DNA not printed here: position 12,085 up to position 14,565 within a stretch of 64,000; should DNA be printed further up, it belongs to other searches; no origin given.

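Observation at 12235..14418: Large membrane protein with highly acidic Ser/Glu-rich tandem repeats, translationally coupled to nuoI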

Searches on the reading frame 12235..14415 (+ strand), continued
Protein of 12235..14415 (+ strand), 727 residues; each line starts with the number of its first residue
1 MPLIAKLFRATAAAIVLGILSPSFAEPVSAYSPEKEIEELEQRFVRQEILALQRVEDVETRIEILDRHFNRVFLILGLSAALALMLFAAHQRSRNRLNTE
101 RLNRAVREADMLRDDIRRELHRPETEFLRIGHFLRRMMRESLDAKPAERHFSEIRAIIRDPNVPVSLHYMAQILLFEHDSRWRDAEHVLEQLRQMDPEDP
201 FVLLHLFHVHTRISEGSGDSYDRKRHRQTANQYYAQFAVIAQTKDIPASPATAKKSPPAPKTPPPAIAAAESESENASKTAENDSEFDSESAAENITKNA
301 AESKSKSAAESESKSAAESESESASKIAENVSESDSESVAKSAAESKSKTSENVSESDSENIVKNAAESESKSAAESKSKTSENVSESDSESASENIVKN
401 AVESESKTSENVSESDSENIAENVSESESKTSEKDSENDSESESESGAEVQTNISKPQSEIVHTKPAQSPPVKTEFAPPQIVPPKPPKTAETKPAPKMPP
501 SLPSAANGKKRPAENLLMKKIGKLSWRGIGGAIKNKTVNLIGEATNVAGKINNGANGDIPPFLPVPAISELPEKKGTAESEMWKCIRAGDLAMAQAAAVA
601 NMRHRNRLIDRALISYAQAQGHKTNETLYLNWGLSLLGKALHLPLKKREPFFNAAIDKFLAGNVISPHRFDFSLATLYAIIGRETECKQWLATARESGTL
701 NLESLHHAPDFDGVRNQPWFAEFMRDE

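Call 48: fold_search(model_id=the predicted structure, library=pdb)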
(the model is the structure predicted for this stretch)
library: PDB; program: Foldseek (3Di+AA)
matches with E <= 10: 687; with E <= 0.001: 0
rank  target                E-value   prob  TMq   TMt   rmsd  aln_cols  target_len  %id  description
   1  2fbn_B                1.6e-01  0.96  0.13  0.45   8.0       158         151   15  Plasmodium falciparum putative FK506-binding protein PFL2275c, C-terminal TPR-containing domain (released 2006-01-24)
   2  7v6q_H                1.6e-01  0.93  0.13  0.37  13.3       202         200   13  Crystal structure of sNASP-ASF1A-H3.1-H4 complex (released 2021-12-29)
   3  8ump_A                2.0e-01  1.00  0.14  0.75   4.4       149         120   15  T33-ml35 - Designed Tetrahedral Protein Cage Using Machine Learning Algorithms (released 2023-11-15)
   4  8c6j_S                2.0e-01  0.91  0.13  0.14  22.9       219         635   14  Human spliceosomal PM5 C* complex (released 2023-07-12)
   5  7v1m_H                2.1e-01  0.94  0.13  0.37   8.3       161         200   12  Structural basis for the co-chaperone relationship of sNASP and ASF1b (released 2022-04-20)
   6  7v6q_D                2.1e-01  0.92  0.13  0.34  10.0       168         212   12  Crystal structure of sNASP-ASF1A-H3.1-H4 complex (released 2021-12-29)
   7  5mgx_F                2.3e-01  0.98  0.14  0.32   7.0       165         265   12  The structure of FKBP38 in complex with the MEEVD tetratricopeptide binding-motif of Hsp90 (released 2017-03-22)
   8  2vgx_A                2.4e-01  0.99  0.13  0.59   7.5       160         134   16  Structure of the Yersinia enterocolitica Type III Secretion Translocator Chaperone SycD (released 2007-12-04)
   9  1ihg                  2.6e-01  0.97  0.15  0.26  10.0       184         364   12  Bovine Cyclophilin 40, monoclinic form (released 2001-05-16)
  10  5mgx_G                2.7e-01  0.98  0.14  0.32   6.1       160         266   11  The structure of FKBP38 in complex with the MEEVD tetratricopeptide binding-motif of Hsp90 (released 2017-03-22)
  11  7v1k                  2.7e-01  0.82  0.13  0.33  15.4       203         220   14  Apo structure of sNASP core (released 2022-04-20)
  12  1na0_A                2.9e-01  0.99  0.13  0.62   5.9       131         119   14  Design of Stable alpha-Helical Arrays from an Idealized TPR Motif (released 2003-06-03)
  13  7v1l_B                2.9e-01  0.87  0.12  0.32  11.8       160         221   11  Structure of sNASP core in complex with H3 alpha3 helix peptide (released 2022-04-20)
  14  6v8e_B                3.0e-01  1.00  0.14  0.78   3.5       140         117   16  Computationally designed C3-symmetric homotrimer from TPR repeat protein (released 2020-08-12)
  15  2vgx_B                3.1e-01  0.96  0.12  0.46   8.4       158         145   16  Structure of the Yersinia enterocolitica Type III Secretion Translocator Chaperone SycD (released 2007-12-04)
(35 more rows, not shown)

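Call 61: search_protein_families(library=ncbifam, alignment_id=A4, max_evalue=1)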
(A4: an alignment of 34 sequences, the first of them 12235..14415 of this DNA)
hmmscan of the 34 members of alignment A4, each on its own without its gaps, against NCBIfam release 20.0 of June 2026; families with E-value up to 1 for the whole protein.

A. member 1, window:12235-14415:+ (727 aa): 6 families
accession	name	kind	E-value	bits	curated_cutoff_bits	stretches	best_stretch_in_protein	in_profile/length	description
NF033609.2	MSCRAMM_ClfA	exception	2.2e-12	45.5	1150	1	273-455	689-873/934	MSCRAMM family adhesin clumping factor ClfA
NF000535.3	MSCRAMM_SdrC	exception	1.4e-08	33.3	1700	1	273-453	723-909/963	MSCRAMM family adhesin SdrC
NF012181.0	MSCRAMM_SdrD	exception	1.8e-08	32.3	2500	1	274-457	1142-1328/1379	MSCRAMM family adhesin SdrD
NF033845.1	MSCRAMM_ClfB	exception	1.1e-07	30.3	999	1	256-449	574-765/871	MSCRAMM family adhesin clumping factor ClfB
NF047558.1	TPR_END_plus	domain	5.1e-06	26.3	32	1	673-724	4-55/56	TPR end-of-group domain-containing protein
NF033849.1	ser_rich_anae_1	subfamily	1.1e-05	23.1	650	1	271-448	237-450/1163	serine-rich protein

B. families by the number of members that match (of 34 scanned): 30 families (the first 25 are shown)
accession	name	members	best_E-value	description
NF047558.1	TPR_END_plus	30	4.9e-10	TPR end-of-group domain-containing protein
NF040959.1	MamA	5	0.0054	magnetosome protein MamA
NF005846.3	PRK07764.1-6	2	0.00091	DNA polymerase III subunit gamma and tau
NF033650.1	ANR_neg_reg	2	0.0043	ANR family transcriptional regulator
NF033609.2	MSCRAMM_ClfA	1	2.2e-12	MSCRAMM family adhesin clumping factor ClfA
NF000535.3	MSCRAMM_SdrC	1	1.4e-08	MSCRAMM family adhesin SdrC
NF012181.0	MSCRAMM_SdrD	1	1.8e-08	MSCRAMM family adhesin SdrD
NF033845.1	MSCRAMM_ClfB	1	1.1e-07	MSCRAMM family adhesin clumping factor ClfB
NF033849.1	ser_rich_anae_1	1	1.1e-05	serine-rich protein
NF047357.1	antiterm_GlcT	1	0.0064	glucose PTS transporter transcription antiterminator GlcT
TIGR02521.1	type_IV_pilW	1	0.015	type IV pilus biogenesis/stability protein PilW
NF038277.1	accessory_MacP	1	0.026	cell wall synthase accessory phosphoprotein MacP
NF010535.0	PRK13923.1-3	1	0.028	sporulation-specific transcriptional regulator GerR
NF011175.0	PRK14578.1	1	0.029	elongation factor P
NF033530.1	lasso_PqqD_Strm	1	0.029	lasso peptide biosynthesis PqqD family chaperone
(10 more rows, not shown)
